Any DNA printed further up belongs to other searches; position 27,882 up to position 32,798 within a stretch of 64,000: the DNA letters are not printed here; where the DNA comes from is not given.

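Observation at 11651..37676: A 26-kb tandem array of six giant mosaic surface-protein paralogues splits an EPS biosynthesis locus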

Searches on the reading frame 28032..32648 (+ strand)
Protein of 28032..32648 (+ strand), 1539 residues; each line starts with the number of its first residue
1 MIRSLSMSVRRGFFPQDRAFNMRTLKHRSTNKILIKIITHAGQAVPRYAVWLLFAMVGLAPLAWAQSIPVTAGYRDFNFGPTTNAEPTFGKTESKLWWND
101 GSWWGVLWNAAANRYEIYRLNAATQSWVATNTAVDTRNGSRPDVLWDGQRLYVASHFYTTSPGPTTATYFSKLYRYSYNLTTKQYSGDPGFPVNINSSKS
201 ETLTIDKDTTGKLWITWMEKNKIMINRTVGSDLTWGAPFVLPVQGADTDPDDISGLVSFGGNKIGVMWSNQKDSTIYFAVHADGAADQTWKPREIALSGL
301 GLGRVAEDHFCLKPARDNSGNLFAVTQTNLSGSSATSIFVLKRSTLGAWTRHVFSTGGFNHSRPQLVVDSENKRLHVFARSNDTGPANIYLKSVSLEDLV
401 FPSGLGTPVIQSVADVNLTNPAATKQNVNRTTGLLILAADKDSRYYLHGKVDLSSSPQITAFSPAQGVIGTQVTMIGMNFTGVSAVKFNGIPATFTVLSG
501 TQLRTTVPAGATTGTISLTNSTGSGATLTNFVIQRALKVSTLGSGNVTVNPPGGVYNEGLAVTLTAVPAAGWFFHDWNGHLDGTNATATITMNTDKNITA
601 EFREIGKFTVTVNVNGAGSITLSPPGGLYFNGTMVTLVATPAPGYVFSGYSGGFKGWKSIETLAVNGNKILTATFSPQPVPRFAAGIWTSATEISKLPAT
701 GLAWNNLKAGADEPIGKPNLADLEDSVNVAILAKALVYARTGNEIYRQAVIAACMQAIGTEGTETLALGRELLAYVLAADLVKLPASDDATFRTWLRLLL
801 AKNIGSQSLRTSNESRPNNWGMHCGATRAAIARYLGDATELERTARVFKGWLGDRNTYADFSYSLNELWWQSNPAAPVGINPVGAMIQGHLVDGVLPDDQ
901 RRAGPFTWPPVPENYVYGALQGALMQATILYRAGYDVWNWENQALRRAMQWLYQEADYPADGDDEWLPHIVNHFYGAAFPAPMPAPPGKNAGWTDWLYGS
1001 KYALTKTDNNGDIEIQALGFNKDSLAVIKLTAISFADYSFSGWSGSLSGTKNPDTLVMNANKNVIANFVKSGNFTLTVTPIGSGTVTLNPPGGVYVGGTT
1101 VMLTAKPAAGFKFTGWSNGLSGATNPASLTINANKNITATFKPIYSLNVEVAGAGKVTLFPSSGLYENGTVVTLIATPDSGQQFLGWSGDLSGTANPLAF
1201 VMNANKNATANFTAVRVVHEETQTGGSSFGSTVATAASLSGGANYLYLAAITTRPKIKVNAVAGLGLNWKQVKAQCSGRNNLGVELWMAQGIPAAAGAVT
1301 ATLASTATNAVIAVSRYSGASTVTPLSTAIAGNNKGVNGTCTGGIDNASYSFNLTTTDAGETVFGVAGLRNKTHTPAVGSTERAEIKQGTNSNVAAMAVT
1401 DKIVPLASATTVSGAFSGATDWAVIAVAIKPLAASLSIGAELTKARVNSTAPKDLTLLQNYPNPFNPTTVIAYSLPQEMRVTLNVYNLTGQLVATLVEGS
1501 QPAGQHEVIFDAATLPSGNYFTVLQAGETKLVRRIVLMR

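Call 3: search_protein_families(library=pfam, proteins=[window:28032-32648:+], max_evalue=0.01)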
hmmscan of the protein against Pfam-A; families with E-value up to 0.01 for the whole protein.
window:28032-32648:+ (1539 aa): 5 families
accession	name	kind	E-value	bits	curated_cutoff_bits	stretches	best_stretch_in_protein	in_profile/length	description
PF18998.6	Flg_new_2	-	9.4e-62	205.4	23.6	5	1145-1215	1-72/73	Divergent InlB B-repeat domain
PF05426.18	Alginate_lyase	-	1.1e-10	41.8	22.2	2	776-849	127-199/275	Alginate lyase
PF01833.30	TIG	-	1.1e-08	35.4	20.9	1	457-531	1-82/84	IPT/TIG domain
PF18962.6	Por_Secre_tail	-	2.2e-08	34.7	27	1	1461-1536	2-74/75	Secretion system C-terminal sorting domain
PF13860.13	FlgD_ig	-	4.4e-05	23.8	27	1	1476-1524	19-73/79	FlgD Ig-like domain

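Call 10: search_protein_families(library=ncbifam, proteins=[window:28032-32648:+], max_evalue=0.1)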
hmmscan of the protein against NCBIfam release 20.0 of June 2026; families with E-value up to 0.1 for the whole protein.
window:28032-32648:+ (1539 aa): 8 families
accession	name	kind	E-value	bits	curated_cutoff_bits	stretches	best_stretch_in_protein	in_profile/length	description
NF047769.1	LIC10067_lipo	equivalog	2.2e-09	36.8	200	1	463-526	48-118/239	LIC10067 family putative lipoprotein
TIGR04183.1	Por_Secre_tail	domain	1.1e-08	34.9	23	1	1461-1536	2-70/72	T9SS type A sorting domain-containing protein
NF058597.1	CoaZ_rpt_PGGG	domain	4.9e-08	32.9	30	1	456-527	2-80/88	choice-of-anchor Z repeating domain-containing protein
TIGR02543.1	List_Bact_rpt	repeat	5.2e-07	29.9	20.95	0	1109-1144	4-43/44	TIGR02543 family repeat protein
NF052323.1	T9SSA_dep_M6i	equivalog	1.7e-06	26.3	600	1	1460-1527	960-1027/1043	T9SS-dependent M6-like inactivated metalloprotease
NF038113.1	T9SSA_dep_M36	equivalog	0.0015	16.7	885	1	1456-1537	791-868/869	T9SS-dependent M36 family metallopeptidase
NF033707.1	T9SS_sortase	equivalog_domain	0.018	12.7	420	1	1449-1505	990-1049/1095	type IX secretion system sortase PorU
NF005176.1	PRK06655.1-1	equivalog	0.024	14.5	230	1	1477-1520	95-143/197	flagellar hook assembly protein FlgD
